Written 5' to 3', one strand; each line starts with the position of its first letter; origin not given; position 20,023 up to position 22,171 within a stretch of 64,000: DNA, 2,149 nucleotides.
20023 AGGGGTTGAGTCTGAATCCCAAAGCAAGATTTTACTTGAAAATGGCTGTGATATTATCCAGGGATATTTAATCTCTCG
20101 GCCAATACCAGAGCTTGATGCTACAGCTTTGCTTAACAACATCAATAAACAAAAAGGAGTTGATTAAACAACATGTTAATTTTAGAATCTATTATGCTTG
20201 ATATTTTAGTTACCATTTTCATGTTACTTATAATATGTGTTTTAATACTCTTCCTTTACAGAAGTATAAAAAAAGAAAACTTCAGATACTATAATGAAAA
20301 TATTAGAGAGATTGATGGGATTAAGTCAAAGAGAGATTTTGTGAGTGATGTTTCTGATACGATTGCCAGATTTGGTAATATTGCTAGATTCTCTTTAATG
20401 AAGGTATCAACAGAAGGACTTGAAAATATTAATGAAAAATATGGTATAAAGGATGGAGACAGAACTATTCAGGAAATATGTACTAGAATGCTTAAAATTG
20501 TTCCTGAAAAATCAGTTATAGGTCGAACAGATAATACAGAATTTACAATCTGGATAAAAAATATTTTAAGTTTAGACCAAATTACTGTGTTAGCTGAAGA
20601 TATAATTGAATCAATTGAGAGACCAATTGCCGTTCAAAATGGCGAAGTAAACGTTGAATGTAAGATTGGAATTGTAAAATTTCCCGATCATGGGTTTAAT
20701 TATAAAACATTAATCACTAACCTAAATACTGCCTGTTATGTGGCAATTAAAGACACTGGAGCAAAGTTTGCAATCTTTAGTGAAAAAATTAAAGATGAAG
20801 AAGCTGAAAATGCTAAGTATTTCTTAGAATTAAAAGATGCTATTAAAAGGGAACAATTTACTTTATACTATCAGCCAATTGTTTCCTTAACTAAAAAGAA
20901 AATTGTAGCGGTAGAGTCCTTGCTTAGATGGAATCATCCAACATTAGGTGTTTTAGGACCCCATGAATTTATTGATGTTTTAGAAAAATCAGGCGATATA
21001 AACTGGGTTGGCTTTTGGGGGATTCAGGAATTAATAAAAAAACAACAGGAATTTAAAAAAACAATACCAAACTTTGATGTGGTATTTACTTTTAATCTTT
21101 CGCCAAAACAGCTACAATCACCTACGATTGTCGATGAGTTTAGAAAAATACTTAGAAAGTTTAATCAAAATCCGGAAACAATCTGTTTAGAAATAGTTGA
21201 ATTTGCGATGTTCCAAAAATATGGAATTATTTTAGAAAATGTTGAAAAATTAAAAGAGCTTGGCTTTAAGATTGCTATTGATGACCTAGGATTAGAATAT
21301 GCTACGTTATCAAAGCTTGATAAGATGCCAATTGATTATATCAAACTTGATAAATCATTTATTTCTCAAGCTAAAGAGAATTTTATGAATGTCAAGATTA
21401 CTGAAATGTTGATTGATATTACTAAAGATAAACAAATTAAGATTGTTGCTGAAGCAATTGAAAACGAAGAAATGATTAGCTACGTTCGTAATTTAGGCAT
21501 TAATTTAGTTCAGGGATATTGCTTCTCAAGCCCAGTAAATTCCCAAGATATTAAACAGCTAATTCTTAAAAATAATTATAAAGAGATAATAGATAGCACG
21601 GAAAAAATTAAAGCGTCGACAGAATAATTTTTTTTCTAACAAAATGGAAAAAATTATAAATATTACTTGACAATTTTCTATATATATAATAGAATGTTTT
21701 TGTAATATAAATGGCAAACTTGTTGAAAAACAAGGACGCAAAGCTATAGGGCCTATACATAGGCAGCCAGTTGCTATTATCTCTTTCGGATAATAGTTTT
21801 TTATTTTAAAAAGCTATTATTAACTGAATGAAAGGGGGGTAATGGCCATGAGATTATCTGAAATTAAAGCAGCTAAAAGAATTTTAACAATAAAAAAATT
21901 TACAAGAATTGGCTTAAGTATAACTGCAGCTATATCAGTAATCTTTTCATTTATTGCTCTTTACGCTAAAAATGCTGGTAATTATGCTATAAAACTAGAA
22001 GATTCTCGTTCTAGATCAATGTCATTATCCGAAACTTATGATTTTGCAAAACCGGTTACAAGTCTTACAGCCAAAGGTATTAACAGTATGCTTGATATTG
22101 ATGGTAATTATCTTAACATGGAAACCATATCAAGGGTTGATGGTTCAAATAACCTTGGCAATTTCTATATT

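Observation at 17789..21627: Two degenerate-GGDEF/EAL membrane proteins sit inside the riboswitch-controlled operon, implying a built-in c-di-GMP feedback loop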

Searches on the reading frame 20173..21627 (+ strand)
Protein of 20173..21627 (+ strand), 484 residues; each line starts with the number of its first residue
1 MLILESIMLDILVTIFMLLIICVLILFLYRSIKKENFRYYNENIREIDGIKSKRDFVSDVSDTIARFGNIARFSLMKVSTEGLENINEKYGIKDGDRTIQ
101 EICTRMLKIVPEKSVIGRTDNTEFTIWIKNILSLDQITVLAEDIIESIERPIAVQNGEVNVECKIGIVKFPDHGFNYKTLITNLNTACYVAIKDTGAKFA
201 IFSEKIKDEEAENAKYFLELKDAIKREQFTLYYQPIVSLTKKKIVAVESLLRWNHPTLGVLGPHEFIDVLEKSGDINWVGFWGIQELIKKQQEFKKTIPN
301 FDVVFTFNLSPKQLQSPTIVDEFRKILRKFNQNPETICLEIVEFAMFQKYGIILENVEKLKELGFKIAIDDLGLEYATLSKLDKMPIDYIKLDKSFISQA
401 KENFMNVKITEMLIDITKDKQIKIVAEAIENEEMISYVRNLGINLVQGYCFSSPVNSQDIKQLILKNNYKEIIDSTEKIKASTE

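Call 6: search_protein_families(library=pfam, proteins=[window:20173-21627:+], max_evalue=0.01)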
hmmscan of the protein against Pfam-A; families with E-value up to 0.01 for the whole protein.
window:20173-21627:+ (484 aa): 4 families
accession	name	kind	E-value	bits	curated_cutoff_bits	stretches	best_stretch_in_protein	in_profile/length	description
PF00563.25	EAL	-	1.7e-60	204.7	31.3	1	219-454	3-236/236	EAL domain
PF00990.26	GGDEF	-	5.2e-18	65.8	23.8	1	50-192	9-155/161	Diguanylate cyclase, GGDEF domain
PF19200.6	MupG_N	-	0.0027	17.7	24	0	300-366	26-91/237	6-phospho-N-acetylmuramidase, N-terminal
PF05545.16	FixQ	-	0.0036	17.7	29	1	9-38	10-39/49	Cbb3-type cytochrome oxidase component FixQ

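Call 7: search_protein_families(library=ncbifam, proteins=[window:20173-21627:+], max_evalue=0.01)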
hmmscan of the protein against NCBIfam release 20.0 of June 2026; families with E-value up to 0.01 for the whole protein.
window:20173-21627:+ (484 aa): 25 families
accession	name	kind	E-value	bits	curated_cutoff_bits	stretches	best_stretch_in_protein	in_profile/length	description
NF007474.0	PRK10060.1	equivalog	2.7e-72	244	782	1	71-467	265-657/663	cyclic di-GMP phosphodiesterase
NF045675.1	PhdiestaseDibA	equivalog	6.1e-70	236.3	980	1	75-461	237-622/623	phosphodiesterase DibA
NF052458.1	PhdiestGepA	equivalog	1.7e-67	228.3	1200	1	73-459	451-836/840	phosphodiesterase GepA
NF053781.1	cdiGMPphdstlr2612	equivalog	5.5e-62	209.8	1600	1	73-465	873-1266/1268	Tlr1612 family c-di-GMP phosphodiesterase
NF008467.0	PRK11359.1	equivalog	5.3e-61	206.6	857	1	71-463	403-791/800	oxygen-sensing cyclic-di-GMP phosphodiesterase DosP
NF008807.1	PRK11829.1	equivalog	8.6e-50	169.5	733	1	52-460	252-658/670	biofilm formation regulator HmsP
NF007839.0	PRK10551.1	equivalog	5.4e-46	157.2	461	1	219-467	267-513/518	cyclic di-GMP phosphodiesterase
NF052596.1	RR_EAL_PvrR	equivalog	7.2e-39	133.5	580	1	199-468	124-393/398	response regulator cyclic di-GMP phosphodiesterase PvrR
NF007298.0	PRK09776.1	equivalog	2.5e-35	121.7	1135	1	85-455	728-1097/1111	diguanylate cyclase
NF045673.1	c-di-GMPRcptLapD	equivalog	2.4e-30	105.5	1020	1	46-455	240-645/647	cyclic di-GMP receptor LapD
NF052265.1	EAL_dom_RimA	equivalog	1.1e-22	80.5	430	1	228-456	16-235/248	S6 modification regulatory phosphodiesterase RimA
NF008281.1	PRK11059.1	equivalog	6.8e-22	77.5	663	1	75-455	255-630/633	RNase E specificity factor CsrD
NF051880.1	FlagAsmCDGMPTipF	equivalog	5.3e-16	58.5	600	1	207-456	140-395/421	flagella assembly cyclic-di-GMP phosphodiesterase TipF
NF051476.1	CDiGphdiTpdA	equivalog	7.7e-16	58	1000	1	307-452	426-568/570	cyclic di-GMP phosphodiesterase TpdA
NF007423.1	PRK09966.1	equivalog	2.5e-12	46.4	325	1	55-189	252-387/390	diguanylate cyclase DgcN/YfiN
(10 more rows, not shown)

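Call 13: list_cluster_members(proteins=[P0001, window:20173-21624:+, window:16644-17282:+])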
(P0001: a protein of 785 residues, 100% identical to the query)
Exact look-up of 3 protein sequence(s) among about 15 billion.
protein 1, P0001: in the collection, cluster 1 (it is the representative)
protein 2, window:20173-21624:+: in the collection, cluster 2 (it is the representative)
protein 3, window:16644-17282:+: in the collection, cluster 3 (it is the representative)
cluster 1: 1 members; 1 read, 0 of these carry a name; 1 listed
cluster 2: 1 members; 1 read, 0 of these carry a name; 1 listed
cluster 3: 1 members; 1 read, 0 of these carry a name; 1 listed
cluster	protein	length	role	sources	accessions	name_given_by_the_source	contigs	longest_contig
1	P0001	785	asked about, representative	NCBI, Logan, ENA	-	-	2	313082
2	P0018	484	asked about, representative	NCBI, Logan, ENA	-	-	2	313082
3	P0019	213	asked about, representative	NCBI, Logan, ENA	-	-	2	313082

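Call 15: search_solved_structures(query=window:20173-21624:+, max_evalue=1e-10, show_alignments=0)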
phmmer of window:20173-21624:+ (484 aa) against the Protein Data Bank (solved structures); distinct sequences matched with E-value up to 1e-10: 44.
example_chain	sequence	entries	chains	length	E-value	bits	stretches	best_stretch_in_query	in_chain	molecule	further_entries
4rnh_A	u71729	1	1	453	1.5e-50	175.5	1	75-461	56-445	Motility regulator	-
5m3c_A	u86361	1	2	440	6.4e-50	173.5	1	77-460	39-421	Diguanylate cyclase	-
4rnf_A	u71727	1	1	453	3.7e-49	170.9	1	75-461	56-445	Motility regulator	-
9cmf_A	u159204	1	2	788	5.3e-38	134.2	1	78-460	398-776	Oxygen sensor protein DosP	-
9clo_A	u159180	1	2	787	5.3e-38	134.2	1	78-460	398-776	Oxygen sensor protein DosP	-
9bgv_A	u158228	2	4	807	5.7e-38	134.1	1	78-460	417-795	Oxygen sensor protein DosP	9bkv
9cdr_A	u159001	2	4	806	5.7e-38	134.1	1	78-460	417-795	Oxygen sensor protein DosP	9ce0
8arv_A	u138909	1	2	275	5.7e-36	127.5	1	219-464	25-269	Bifunctional diguanylate cyclase/phosphodiesterase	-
6hq4_A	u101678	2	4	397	1.6e-35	126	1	219-458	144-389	EAL Enzyme Bd1971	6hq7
6hq5_A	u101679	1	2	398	1.6e-35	126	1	219-458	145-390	EAL Enzyme Bd1971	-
4rni_A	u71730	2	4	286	2.1e-35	125.6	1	216-461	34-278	Motility regulator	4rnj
5m1t_A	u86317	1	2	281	9.1e-35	123.5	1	213-459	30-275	MucR Phosphodiesterase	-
5yrp_A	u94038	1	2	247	5.4e-32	114.4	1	229-467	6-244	Sensory box/response regulator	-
4hu3_A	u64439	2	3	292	3.1e-31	111.9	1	205-460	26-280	Oxygen sensor protein DosP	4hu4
3sy8_A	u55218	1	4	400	3.1e-31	111.9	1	224-458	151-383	RocR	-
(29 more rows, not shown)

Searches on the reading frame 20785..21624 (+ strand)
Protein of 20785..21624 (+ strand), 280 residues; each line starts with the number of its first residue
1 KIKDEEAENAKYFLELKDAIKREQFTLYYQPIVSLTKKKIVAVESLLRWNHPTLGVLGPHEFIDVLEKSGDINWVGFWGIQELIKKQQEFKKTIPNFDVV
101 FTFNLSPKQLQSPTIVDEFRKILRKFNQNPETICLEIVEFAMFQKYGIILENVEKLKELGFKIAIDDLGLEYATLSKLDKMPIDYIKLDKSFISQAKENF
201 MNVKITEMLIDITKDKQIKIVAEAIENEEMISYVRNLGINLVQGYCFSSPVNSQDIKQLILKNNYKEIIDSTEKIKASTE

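Call 17: search_solved_structures(query=window:20785-21624:+, max_evalue=1e-25, show_alignments=3)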
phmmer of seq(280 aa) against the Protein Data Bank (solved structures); distinct sequences matched with E-value up to 1e-25: 26.
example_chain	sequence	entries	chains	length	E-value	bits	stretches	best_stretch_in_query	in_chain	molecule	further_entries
5m3c_A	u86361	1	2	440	4.3e-39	137.7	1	14-256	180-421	Diguanylate cyclase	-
8arv_A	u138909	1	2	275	1.9e-36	129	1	15-260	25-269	Bifunctional diguanylate cyclase/phosphodiesterase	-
6hq4_A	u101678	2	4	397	5.2e-36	127.6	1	15-254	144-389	EAL Enzyme Bd1971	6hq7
6hq5_A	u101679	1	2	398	5.3e-36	127.6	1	15-254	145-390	EAL Enzyme Bd1971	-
4rni_A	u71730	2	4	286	8e-36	127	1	14-257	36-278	Motility regulator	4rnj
4rnh_A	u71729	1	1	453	2.9e-35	125.1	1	14-257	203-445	Motility regulator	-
5m1t_A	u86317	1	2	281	3.4e-35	124.9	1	9-255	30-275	MucR Phosphodiesterase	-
4rnf_A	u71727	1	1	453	7.4e-34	120.5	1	14-257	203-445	Motility regulator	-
5yrp_A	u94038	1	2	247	1.8e-32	115.9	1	25-263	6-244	Sensory box/response regulator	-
3sy8_A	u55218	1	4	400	1e-31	113.5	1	20-254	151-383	RocR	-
4hu3_A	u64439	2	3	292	2.6e-31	112.2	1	15-256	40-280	Oxygen sensor protein DosP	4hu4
3u2e_A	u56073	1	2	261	1.7e-30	109.5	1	15-257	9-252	GGDEF family protein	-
3s83_A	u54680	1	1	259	1.8e-30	109.4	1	15-257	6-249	GGDEF family protein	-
9cmf_A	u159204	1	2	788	2.1e-30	109.2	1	15-256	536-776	Oxygen sensor protein DosP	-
9clo_A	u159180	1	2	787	2.2e-30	109.2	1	15-256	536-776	Oxygen sensor protein DosP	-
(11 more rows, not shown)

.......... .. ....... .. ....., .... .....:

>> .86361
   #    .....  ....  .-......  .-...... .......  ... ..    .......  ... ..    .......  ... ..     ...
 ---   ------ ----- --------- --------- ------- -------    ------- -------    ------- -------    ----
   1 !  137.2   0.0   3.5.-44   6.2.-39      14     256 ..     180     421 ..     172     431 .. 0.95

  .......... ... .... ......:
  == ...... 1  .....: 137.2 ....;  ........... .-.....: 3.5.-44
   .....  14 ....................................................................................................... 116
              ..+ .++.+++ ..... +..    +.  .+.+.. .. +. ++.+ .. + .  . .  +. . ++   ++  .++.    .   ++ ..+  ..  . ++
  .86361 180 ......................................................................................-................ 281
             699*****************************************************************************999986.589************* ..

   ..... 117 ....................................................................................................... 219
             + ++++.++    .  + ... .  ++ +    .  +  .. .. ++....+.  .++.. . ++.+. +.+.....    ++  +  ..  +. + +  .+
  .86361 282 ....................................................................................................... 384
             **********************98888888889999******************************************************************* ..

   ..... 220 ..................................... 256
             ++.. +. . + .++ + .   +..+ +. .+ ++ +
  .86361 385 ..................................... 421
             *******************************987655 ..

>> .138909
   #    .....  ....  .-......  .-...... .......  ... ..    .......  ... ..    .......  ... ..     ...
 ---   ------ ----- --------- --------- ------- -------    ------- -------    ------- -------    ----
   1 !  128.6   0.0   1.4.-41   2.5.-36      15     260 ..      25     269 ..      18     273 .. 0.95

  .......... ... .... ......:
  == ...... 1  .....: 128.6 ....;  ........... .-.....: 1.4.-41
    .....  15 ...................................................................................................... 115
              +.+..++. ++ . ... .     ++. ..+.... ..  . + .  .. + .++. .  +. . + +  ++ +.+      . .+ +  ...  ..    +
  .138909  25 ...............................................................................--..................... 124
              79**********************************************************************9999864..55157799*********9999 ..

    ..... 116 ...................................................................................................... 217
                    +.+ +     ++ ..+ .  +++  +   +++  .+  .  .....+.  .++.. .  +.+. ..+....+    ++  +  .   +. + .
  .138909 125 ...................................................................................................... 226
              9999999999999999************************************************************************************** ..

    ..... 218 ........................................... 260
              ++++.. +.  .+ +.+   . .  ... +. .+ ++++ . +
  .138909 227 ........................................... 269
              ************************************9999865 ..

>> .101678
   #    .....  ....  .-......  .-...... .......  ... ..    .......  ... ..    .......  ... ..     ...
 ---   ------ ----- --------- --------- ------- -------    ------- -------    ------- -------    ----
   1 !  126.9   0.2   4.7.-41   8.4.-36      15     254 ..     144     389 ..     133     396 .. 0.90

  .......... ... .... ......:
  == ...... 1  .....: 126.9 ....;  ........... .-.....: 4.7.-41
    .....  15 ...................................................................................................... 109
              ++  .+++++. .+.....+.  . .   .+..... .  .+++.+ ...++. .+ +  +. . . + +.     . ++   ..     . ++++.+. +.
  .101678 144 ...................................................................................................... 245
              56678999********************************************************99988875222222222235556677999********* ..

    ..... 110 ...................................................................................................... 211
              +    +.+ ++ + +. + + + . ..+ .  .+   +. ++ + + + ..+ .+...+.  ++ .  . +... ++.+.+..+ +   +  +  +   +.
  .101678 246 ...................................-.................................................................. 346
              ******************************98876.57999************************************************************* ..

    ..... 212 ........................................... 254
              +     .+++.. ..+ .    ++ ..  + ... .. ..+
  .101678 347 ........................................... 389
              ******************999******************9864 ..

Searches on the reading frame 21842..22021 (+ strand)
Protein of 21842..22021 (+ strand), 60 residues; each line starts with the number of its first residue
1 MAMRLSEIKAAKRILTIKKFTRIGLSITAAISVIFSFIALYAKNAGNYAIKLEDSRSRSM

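Call 58: search_protein_families(library=ncbifam, proteins=[window:21842-22021:+], max_evalue=10)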
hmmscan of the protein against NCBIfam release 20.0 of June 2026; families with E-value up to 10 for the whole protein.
seq(60 aa): 2 families
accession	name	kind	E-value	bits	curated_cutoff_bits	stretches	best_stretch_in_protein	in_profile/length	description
NF033631.1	SLATT_5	subfamily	0.018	14.5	60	1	8-45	13-50/180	SLATT domain-containing protein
NF001214.0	PRK00187.1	equivalog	0.044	12.8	449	1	2-43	296-337/464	NorM family multidrug efflux MATE transporter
